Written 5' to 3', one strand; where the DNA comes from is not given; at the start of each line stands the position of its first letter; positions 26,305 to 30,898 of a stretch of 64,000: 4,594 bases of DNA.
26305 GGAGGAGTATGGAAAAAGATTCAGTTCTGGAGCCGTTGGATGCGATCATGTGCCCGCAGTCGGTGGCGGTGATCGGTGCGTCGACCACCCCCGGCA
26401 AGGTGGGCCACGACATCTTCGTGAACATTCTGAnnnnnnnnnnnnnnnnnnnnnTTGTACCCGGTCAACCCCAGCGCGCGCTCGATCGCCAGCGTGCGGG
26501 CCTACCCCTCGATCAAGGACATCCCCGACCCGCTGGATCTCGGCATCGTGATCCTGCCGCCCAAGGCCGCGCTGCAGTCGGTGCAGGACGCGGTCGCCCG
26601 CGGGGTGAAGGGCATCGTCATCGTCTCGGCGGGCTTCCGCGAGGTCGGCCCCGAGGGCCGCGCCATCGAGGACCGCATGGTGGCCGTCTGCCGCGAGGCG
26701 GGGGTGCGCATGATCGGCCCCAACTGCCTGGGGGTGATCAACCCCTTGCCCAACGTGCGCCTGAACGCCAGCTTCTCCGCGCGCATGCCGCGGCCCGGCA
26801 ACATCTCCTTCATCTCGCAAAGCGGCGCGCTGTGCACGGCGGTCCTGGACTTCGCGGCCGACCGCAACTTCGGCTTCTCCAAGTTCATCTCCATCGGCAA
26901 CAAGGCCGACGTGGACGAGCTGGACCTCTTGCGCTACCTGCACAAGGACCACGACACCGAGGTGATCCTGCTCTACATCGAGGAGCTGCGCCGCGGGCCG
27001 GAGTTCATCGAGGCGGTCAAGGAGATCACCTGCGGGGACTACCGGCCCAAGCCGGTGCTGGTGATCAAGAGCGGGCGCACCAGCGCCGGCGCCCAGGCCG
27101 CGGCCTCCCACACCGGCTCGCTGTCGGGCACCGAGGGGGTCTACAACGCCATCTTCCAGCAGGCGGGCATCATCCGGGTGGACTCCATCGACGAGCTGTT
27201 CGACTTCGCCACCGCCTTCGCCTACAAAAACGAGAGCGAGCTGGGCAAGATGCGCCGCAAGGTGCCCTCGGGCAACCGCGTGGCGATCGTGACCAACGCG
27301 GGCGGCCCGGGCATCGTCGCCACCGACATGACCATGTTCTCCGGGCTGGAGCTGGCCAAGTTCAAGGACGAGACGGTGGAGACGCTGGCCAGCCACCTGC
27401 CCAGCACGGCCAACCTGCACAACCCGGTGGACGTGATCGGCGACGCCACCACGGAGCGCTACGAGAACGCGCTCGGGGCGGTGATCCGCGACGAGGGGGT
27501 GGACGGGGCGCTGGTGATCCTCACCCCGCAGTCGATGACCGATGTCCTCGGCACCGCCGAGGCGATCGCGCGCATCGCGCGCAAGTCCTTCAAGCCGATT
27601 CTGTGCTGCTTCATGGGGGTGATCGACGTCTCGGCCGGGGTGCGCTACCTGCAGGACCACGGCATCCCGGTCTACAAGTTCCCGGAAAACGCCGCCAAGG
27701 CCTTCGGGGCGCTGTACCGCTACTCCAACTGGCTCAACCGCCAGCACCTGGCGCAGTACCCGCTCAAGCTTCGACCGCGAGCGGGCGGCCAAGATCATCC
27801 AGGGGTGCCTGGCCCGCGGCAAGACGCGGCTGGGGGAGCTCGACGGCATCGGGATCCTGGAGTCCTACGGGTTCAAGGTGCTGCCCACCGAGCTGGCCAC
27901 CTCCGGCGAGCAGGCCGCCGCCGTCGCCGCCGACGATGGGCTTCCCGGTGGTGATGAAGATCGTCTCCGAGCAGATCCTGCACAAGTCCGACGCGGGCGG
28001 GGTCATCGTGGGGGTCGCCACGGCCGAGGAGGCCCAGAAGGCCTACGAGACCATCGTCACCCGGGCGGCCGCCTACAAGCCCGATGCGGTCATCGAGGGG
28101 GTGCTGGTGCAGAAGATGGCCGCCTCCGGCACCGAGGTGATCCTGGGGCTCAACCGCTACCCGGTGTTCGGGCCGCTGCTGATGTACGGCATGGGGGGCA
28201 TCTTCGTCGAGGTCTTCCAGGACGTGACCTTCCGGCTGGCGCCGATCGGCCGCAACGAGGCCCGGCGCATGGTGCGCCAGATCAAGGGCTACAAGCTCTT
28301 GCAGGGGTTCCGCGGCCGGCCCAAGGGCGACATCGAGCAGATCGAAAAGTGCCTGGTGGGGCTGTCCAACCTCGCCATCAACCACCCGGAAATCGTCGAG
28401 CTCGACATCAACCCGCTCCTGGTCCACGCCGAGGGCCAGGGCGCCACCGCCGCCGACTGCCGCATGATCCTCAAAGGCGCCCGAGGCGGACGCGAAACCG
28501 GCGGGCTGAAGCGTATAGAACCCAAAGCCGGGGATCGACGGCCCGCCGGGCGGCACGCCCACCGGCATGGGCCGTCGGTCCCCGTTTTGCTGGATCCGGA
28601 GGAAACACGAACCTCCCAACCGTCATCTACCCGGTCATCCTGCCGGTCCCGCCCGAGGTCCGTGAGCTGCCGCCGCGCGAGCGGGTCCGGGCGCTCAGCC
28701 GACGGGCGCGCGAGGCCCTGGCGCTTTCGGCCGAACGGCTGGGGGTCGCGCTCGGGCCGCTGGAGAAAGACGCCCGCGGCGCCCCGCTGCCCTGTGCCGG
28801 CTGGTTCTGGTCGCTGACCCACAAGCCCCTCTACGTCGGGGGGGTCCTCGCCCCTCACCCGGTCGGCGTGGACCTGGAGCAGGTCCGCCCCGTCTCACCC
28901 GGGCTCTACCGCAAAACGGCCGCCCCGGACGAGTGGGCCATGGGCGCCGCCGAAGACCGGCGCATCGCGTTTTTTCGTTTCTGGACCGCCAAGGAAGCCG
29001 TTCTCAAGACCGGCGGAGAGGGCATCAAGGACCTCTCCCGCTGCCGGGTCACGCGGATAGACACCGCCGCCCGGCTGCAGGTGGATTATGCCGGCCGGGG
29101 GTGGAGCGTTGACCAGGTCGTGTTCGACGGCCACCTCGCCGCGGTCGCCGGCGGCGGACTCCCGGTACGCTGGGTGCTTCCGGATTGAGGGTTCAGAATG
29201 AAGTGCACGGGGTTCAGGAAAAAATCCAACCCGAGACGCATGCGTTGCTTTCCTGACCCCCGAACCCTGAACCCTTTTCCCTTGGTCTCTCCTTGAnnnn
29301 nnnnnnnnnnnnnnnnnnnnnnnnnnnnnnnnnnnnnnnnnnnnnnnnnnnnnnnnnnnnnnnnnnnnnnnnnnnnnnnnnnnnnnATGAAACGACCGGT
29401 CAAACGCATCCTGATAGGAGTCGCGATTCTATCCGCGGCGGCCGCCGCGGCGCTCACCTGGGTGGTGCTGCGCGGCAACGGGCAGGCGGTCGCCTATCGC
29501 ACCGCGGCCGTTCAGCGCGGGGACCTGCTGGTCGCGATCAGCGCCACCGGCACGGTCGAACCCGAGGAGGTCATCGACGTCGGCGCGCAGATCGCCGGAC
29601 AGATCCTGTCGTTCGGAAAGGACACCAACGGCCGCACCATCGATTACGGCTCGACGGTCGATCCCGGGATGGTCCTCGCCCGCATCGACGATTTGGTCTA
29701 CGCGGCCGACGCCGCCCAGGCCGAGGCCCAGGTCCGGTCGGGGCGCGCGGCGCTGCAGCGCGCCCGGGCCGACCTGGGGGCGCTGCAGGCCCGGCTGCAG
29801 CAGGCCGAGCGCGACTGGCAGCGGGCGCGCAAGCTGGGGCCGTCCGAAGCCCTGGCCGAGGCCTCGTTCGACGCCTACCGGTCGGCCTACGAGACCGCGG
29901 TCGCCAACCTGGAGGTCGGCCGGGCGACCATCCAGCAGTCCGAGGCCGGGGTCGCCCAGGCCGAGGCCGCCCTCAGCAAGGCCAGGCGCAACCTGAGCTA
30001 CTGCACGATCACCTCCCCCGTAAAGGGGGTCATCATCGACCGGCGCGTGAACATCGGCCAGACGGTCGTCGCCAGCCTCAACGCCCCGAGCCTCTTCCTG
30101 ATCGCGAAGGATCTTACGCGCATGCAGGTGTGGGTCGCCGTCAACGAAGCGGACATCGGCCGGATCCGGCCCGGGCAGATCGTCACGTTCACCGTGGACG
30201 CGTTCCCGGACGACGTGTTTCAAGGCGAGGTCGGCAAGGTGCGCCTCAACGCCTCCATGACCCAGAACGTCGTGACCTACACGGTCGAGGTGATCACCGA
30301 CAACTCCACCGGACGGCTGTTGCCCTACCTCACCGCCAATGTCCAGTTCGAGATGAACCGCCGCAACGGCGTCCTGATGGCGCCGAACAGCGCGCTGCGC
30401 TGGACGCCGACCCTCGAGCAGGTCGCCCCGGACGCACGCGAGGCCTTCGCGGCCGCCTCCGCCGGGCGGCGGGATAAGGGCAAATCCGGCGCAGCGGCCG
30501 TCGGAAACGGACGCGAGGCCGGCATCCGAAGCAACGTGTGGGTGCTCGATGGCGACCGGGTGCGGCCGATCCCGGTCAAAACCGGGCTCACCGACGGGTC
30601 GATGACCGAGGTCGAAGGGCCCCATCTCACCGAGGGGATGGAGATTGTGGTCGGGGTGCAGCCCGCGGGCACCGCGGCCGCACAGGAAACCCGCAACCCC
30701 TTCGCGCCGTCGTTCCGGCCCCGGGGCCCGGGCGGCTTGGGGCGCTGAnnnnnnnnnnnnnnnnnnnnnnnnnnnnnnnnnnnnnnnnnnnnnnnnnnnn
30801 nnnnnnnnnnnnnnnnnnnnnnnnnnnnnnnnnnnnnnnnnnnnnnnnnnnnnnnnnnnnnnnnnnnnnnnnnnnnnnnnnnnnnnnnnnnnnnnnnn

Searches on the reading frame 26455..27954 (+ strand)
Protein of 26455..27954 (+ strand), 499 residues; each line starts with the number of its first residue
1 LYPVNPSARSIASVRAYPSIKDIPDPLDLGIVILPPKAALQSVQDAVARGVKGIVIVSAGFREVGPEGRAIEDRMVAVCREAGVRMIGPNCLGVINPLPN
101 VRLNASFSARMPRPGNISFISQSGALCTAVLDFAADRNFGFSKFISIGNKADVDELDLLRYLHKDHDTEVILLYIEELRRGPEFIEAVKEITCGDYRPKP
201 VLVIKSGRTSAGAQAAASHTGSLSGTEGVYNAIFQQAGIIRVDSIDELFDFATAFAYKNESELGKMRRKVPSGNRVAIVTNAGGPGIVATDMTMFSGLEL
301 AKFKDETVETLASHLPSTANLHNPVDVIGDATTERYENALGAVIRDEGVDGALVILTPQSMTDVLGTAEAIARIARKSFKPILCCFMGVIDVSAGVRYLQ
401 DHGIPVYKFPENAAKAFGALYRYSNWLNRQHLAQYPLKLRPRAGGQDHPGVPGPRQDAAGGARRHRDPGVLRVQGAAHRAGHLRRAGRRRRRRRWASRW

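Call 58: search_protein_families(library=pfam, proteins=[window:26455-27954:+], max_evalue=1e-8)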
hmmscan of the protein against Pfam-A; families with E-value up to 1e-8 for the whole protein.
window:26455-27954:+ (499 aa): 3 families
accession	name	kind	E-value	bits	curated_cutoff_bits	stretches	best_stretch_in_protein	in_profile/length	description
PF13607.11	Succ_CoA_lig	-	1e-54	184.4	27.4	1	114-255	1-138/138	Succinyl-CoA ligase like flavodoxin domain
PF13380.12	CoA_binding_2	-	7.1e-17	62.4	22.8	1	1-96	30-115/116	CoA binding domain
PF19045.5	Ligase_CoA_2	-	8.6e-12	45.8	23.7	1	276-424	1-155/162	Ligase-CoA domain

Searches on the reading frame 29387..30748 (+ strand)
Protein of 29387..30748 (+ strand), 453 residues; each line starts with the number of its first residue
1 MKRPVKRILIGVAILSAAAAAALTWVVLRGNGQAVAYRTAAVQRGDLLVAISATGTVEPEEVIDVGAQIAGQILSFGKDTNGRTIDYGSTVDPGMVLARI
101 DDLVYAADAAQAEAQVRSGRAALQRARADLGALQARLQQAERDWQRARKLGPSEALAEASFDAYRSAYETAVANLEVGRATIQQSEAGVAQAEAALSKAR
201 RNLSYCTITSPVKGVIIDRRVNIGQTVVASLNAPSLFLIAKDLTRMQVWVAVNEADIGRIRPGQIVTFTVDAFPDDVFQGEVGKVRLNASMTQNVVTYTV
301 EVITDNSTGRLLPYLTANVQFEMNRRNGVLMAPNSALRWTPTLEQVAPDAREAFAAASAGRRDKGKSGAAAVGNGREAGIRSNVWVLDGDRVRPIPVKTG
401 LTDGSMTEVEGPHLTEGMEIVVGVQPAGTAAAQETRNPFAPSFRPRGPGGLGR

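Call 58: search_protein_families(library=pfam, proteins=[window:29387-30748:+], max_evalue=1e-8)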
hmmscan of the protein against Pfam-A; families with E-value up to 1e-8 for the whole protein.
window:29387-30748:+ (453 aa): 2 families
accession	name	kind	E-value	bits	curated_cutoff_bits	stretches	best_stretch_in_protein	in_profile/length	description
PF16576.10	HlyD_D23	-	3.7e-16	59.5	30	1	99-315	25-212/214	Barrel-sandwich domain of CusB or HlyD membrane-fusion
PF13437.12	HlyD_3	-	6.1e-11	43.4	22.2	1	207-306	1-97/106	HlyD family secretion protein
